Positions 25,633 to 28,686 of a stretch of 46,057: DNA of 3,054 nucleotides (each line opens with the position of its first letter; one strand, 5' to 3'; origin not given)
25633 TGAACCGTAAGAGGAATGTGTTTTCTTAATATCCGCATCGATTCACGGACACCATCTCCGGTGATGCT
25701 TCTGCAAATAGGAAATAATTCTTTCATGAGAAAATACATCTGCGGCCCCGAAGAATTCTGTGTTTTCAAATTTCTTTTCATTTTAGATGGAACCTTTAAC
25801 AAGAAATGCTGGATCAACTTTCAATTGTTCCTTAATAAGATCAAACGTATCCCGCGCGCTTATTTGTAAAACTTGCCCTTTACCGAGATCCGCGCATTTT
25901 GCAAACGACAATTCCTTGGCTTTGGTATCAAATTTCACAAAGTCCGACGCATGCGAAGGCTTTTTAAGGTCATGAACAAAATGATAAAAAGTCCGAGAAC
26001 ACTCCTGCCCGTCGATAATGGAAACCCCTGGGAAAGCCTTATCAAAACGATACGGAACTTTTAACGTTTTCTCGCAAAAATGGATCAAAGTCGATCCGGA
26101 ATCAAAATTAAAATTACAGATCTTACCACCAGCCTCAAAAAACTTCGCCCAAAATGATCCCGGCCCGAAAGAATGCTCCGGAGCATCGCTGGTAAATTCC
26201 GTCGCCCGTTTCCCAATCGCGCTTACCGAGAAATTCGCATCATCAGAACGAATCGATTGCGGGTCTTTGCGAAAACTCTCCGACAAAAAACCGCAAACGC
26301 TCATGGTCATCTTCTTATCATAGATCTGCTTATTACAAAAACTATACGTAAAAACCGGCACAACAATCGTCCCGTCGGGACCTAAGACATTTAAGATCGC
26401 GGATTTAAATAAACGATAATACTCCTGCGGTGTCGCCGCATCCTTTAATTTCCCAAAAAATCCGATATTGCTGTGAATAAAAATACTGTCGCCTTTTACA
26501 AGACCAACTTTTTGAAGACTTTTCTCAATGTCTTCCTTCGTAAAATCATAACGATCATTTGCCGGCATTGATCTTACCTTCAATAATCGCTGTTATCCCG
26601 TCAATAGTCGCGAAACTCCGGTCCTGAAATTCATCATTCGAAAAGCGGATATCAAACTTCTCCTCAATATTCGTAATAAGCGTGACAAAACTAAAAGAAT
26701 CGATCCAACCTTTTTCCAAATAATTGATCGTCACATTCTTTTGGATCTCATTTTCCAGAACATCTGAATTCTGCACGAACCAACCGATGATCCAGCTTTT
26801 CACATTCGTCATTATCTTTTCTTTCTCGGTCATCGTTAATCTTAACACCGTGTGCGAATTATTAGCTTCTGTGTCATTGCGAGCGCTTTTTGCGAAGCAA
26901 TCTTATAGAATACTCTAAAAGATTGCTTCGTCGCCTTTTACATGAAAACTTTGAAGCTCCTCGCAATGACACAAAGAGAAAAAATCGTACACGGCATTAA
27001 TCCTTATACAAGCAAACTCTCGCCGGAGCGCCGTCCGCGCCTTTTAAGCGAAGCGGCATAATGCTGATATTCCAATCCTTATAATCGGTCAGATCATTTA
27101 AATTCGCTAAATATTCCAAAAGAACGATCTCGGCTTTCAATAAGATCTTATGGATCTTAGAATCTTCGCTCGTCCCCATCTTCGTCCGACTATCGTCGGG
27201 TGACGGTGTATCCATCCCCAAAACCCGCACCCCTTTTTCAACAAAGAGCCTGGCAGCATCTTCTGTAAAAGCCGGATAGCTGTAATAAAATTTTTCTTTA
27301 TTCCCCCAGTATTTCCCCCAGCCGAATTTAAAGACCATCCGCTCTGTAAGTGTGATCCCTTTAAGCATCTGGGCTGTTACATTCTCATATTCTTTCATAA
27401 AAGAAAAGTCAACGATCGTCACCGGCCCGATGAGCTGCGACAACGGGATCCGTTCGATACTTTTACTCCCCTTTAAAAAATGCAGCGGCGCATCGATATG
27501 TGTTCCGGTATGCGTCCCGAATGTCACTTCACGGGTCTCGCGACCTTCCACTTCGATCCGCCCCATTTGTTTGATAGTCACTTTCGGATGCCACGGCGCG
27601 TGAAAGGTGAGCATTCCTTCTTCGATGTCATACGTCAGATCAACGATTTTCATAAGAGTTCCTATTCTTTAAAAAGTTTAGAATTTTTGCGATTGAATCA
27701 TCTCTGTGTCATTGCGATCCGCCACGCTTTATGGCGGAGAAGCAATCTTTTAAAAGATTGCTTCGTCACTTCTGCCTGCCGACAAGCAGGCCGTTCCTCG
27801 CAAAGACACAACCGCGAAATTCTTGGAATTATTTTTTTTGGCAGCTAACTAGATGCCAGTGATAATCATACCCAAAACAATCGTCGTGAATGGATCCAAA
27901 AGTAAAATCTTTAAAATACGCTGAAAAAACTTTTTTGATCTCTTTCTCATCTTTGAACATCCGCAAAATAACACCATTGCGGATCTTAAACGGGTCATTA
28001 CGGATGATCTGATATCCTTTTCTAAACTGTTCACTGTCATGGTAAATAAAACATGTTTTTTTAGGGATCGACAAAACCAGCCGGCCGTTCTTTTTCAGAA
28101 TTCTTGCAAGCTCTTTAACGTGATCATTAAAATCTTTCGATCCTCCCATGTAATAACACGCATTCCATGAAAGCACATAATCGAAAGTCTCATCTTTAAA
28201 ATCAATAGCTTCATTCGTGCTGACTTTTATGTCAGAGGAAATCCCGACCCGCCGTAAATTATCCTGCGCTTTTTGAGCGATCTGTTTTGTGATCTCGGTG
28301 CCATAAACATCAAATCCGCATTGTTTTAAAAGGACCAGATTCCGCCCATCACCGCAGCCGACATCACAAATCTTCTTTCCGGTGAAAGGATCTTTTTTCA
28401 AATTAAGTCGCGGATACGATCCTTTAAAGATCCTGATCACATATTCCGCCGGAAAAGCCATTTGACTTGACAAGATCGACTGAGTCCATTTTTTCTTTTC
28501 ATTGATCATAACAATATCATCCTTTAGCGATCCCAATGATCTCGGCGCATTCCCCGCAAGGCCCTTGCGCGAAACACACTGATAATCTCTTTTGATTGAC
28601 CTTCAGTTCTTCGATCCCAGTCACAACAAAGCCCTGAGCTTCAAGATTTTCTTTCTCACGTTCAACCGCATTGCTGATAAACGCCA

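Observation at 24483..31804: ACP-dependent acyl-tailoring module attached to a pseudaminic-acid operon: candidate new nonulosonate N-acyl chemistry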

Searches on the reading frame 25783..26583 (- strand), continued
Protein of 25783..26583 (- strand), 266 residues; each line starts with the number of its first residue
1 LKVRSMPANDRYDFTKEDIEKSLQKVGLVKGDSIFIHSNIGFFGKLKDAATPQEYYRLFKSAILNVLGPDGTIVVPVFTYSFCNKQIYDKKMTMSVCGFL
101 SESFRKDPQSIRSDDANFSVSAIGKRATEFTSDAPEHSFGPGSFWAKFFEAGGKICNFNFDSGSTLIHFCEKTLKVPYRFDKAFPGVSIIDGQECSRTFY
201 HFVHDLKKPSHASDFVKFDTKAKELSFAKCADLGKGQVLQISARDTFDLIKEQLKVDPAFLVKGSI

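Call 102: search_protein_families(library=pfam, proteins=[L013:17933-20395:-, L013:414-1580:+, L013:1689-3131:-], max_evalue=0.001)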
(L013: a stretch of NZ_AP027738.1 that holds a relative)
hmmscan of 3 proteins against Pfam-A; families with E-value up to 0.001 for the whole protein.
L013:17933-20395:- (821 aa): 2 families
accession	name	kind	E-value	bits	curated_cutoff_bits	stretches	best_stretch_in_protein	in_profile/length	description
PF02514.21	CobN-Mg_chel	-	9e-121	405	24.5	1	2-661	493-1089/1090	CobN/Magnesium Chelatase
PF05808.16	Podoplanin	-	2.2e-06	28.5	30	1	726-814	32-119/135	Podoplanin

L013:414-1580:+ (389 aa): 5 families
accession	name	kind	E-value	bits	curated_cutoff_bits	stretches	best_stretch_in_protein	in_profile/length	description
PF02350.25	Epimerase_2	-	4.4e-12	45.9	30.6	1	174-384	148-346/347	UDP-N-acetylglucosamine 2-epimerase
PF04464.20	Glyphos_transf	-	9.3e-10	38.4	22.1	1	160-385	147-366/367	CDP-Glycerol:Poly(glycerophosphate) glycerophosphotransferase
PF00534.26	Glycos_transf_1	-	1.3e-05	25.3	26.4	1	244-361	45-169/172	Glycosyl transferases group 1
PF02684.21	LpxB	-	2.4e-05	23.8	22.6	1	194-312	171-284/374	Lipid-A-disaccharide synthetase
PF20471.4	DUF6716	-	2.5e-05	23.8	27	1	230-315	190-284/342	Putative glycosyltransferase (DUF6716)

L013:1689-3131:- (481 aa): 4 families
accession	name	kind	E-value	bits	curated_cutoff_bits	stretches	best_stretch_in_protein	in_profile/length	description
PF01943.22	Polysacc_synt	-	1.2e-27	97.5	28.2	1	9-277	3-272/274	Polysaccharide biosynthesis protein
PF13440.11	Polysacc_synt_3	-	1.1e-16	61.4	23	1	36-320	6-283/293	Polysaccharide biosynthesis protein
PF03023.19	MurJ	-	1.3e-07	31.1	27.4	1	140-450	118-441/451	Lipid II flippase MurJ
PF01554.23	MatE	-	3.7e-06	27.2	24.9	1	223-379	5-161/161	MatE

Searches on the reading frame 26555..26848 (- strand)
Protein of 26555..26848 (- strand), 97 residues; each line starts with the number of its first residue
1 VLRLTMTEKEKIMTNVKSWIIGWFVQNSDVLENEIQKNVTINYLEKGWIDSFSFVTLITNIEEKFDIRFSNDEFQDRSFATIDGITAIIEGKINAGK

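Call 4: search_protein_families(library=pfam, proteins=[window:26555-26848:-], max_evalue=0.01)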
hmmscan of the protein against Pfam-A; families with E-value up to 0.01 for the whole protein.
window:26555-26848:- (97 aa): 1 family
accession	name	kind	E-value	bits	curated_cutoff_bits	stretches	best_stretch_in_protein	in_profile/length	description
PF00550.31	PP-binding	-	0.00078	20.1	20.8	1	38-81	19-59/67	Phosphopantetheine attachment site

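Call 7: search_protein_families(library=ncbifam, proteins=[window:26555-26848:-], max_evalue=0.01)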
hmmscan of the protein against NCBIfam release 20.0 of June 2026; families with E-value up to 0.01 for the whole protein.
window:26555-26848:- (97 aa): 11 families
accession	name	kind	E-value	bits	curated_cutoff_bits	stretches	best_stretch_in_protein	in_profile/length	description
NF003464.0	PRK05087.1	equivalog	4.9e-09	36.1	68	1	29-89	13-74/78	D-alanine--poly(phosphoribitol) ligase subunit DltC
TIGR01688.1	dltC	equivalog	1.5e-08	34.6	52.35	1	32-89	14-71/73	D-alanine--poly(phosphoribitol) ligase subunit 2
NF058660.1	cispen_ACP_AmcB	equivalog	2.8e-08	33.8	80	1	48-91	34-77/80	cispentacin biosynthesis acyl carrier protein AmcB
TIGR04069.1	ocin_ACP_rel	hypoth_equivalog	1.2e-05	25.7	70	1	24-89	10-77/77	peptide maturation system acyl carrier-related protein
NF002150.0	PRK00982.1-4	subfamily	4.1e-05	23.7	66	1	8-91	2-77/80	acyl carrier protein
NF005480.0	PRK07081.1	equivalog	5.6e-05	23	72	1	49-90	33-74/83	acyl carrier protein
NF052616.1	ACP_for_OlsHI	equivalog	0.00024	21.4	130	1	10-94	2-82/83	ornithine lipid biosynthesis acyl carrier protein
NF002147.0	PRK00982.1-1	equivalog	0.00026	20.7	84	1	43-87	33-75/83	acyl carrier protein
NF002148.0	PRK00982.1-2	subfamily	0.0022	17.8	71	1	46-91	33-76/79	acyl carrier protein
NF005798.0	PRK07639.1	equivalog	0.0024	18.2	100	1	45-91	34-80/91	petrobactin biosynthesis protein AsbD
TIGR00517.1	acyl_carrier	equivalog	0.0033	17.3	70.45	1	42-75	28-61/77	acyl carrier protein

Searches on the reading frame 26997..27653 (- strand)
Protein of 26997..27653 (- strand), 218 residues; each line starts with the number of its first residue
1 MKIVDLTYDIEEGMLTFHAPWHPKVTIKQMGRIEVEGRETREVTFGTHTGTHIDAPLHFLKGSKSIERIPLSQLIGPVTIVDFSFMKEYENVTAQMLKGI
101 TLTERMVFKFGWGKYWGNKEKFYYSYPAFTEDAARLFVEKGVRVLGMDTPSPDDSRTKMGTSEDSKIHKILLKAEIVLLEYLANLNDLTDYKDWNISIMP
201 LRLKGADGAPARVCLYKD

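Call 4: search_protein_families(library=pfam, proteins=[window:26997-27653:-], max_evalue=0.01)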
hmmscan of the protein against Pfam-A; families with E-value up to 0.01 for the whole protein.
window:26997-27653:- (218 aa): 1 family
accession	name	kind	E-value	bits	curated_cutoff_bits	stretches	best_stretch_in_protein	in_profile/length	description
PF04199.19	Cyclase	-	1.5e-29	103.5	23.1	1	4-153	1-141/142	Putative cyclase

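Call 7: search_protein_families(library=ncbifam, proteins=[window:26997-27653:-], max_evalue=0.01)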
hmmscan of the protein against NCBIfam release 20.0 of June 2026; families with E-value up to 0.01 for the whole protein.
window:26997-27653:- (218 aa): 1 family
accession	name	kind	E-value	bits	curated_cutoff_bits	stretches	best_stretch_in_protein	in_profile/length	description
TIGR03035.1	trp_arylform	equivalog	4.6e-23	82.3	223.05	1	41-215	39-203/206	arylformamidase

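Call 24: search_solved_structures(query=window:26997-27653:-, max_evalue=0.001)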
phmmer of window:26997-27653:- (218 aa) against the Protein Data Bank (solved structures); distinct sequences matched with E-value up to 0.001: 12.
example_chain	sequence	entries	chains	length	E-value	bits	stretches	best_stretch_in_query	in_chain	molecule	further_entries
1r61_A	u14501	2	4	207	6.8e-22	81.8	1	1-216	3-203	metal-dependent hydrolase | Hydrolase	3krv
8hmo_A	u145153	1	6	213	9.9e-20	74.7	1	1-216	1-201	Metal-dependent hydrolase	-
4cz1_A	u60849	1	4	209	1.9e-16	64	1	40-214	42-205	KYNURENINE FORMAMIDASE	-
4co9_A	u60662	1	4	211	2e-16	63.9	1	40-214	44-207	KYNURENINE FORMAMIDASE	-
8f9x_A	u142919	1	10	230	1.1e-10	45.1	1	32-83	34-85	Cyclase family protein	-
4cog_A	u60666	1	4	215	3.2e-10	43.6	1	21-215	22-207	KYNURENINE FORMAMIDASE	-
4cob_A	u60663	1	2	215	1.4e-09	41.5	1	42-215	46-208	KYNURENINE FORMAMIDASE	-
5nnb_A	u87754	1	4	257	2.2e-08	37.6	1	41-214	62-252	isatin hydrolase A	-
5nna_A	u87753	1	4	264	2.5e-08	37.4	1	41-214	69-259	isatin hydrolase A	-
5nmp_A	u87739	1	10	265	5e-06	29.9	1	42-214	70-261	Isatin hydrolase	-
4j0n_A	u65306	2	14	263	4.2e-05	26.9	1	23-213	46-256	Isatin hydrolase B | Putative uncharacterized protein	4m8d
2b0a_A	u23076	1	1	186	0.0002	24.6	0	9-213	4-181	Hypothetical protein MJ0783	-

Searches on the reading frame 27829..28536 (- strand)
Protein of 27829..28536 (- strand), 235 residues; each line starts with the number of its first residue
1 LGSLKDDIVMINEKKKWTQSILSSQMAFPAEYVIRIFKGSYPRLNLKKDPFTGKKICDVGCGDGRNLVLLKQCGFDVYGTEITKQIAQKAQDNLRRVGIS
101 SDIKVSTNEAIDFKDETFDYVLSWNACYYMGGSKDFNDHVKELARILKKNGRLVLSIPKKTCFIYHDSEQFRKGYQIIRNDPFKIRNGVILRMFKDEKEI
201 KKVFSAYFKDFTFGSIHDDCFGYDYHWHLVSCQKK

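Call 4: search_protein_families(library=pfam, proteins=[window:27829-28536:-], max_evalue=0.01)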
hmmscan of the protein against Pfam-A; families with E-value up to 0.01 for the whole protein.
window:27829-28536:- (235 aa): 12 families
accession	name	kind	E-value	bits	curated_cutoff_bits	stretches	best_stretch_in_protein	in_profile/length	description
PF08241.18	Methyltransf_11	-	8e-17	62.1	21.2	1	58-155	2-95/95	Methyltransferase domain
PF13649.12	Methyltransf_25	-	4.6e-15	56.5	27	1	56-151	1-97/97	Methyltransferase domain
PF13489.12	Methyltransf_23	-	3.3e-14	53.4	27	1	49-173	19-131/164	Methyltransferase domain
PF13847.12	Methyltransf_31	-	3.4e-12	46.7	27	1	53-170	4-118/145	Methyltransferase domain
PF08242.18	Methyltransf_12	-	5.2e-11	43.6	30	1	58-153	2-98/98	Methyltransferase domain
PF02353.26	CMAS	-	1.7e-08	34.6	27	1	52-156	62-165/273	Mycolic acid cyclopropane synthetase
PF01209.24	Ubie_methyltran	-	1.5e-06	28.2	20.1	1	51-166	46-163/233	ubiE/COQ5 methyltransferase family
PF07021.18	MetW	-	3e-05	24.2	21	1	52-123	13-81/193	Methionine biosynthesis protein MetW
PF03848.20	TehB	-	0.00022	21.1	20.4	1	54-124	32-102/193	Tellurite resistance protein TehB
PF05175.20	MTS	-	0.00024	21.2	23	1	46-185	27-168/170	Methyltransferase small domain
PF01170.24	UPF0020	-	0.00064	19.9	22.3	1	76-123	78-127/197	RMKL-like, methyltransferase domain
PF01555.25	N6_N4_Mtase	-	0.005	17.2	26.7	0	137-178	33-61/221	DNA methylase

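Call 7: search_protein_families(library=ncbifam, proteins=[window:27829-28536:-], max_evalue=0.01)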
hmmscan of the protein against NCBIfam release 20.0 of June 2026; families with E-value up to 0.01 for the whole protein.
window:27829-28536:- (235 aa): 46 families (the best 25 are shown)
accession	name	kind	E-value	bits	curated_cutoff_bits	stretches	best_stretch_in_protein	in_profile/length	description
NF045667.1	MTase_DVU1556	equivalog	1e-12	48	155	1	52-156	22-120/213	DVU_1556 family methyltransferase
TIGR02021.1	BchM-ChlM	equivalog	1.3e-11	44.3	158.9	1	46-163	48-161/218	magnesium protoporphyrin IX methyltransferase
NF041536.1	ArsM_DUF2284_UU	exception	9.8e-11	40.6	575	1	52-155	76-180/459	arsenite methyltransferase/DUF2284 domain selenoprotein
NF047649.1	MTase_UXPK_star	exception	2.3e-10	40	460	1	51-156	76-182/283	methyltransferase/UXPK-star double selenoprotein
NF043040.1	corrin_prot_MT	hypoth_equivalog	1.2e-08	34.6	180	1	52-155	41-147/216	corrinoid protein-associated methyltransferase CpaM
NF041537.1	ArsM_AhpD_UU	exception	1.5e-08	33.9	510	1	52-155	76-180/345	arsenite methyltransferase/AhpD domain selenoprotein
NF045649.1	2X_seleno_MduS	exception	2.5e-08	33.3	380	1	14-198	8-182/338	methyltransferase domain-containing selenoprotein MduS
TIGR01983.1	UbiG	equivalog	4.3e-08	32.7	102.95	1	44-161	41-157/228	bifunctional 2-polyprenyl-6-hydroxyphenol methylase/3-demethylubiquinol 3-O-methyltransferase UbiG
NF045882.1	PLipidMtase_Leg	equivalog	5.4e-08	32.9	390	1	54-154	44-142/207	phospholipid N-methyltransferase PmtA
TIGR01934.1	MenG_MenH_UbiE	subfamily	6.3e-07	28.9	158.35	1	51-155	38-141/223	ubiquinone/menaquinone biosynthesis methyltransferase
NF008992.0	PRK12335.1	equivalog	8.4e-07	28.4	303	1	54-124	124-193/289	SAM-dependent methyltransferase TehB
NF008823.0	PRK11873.1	subfamily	8.8e-07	28.7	263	1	52-156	77-182/272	arsenite methyltransferase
NF004452.0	PRK05785.1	equivalog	1.8e-06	27.6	207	1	53-150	52-140/228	hypothetical protein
TIGR02072.1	BioC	equivalog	9.8e-06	25.5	184.95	1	50-163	32-140/244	malonyl-ACP O-methyltransferase BioC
TIGR04543.1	ketoArg_3Met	equivalog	1.2e-05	24.6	425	1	50-120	147-219/336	2-ketoarginine methyltransferase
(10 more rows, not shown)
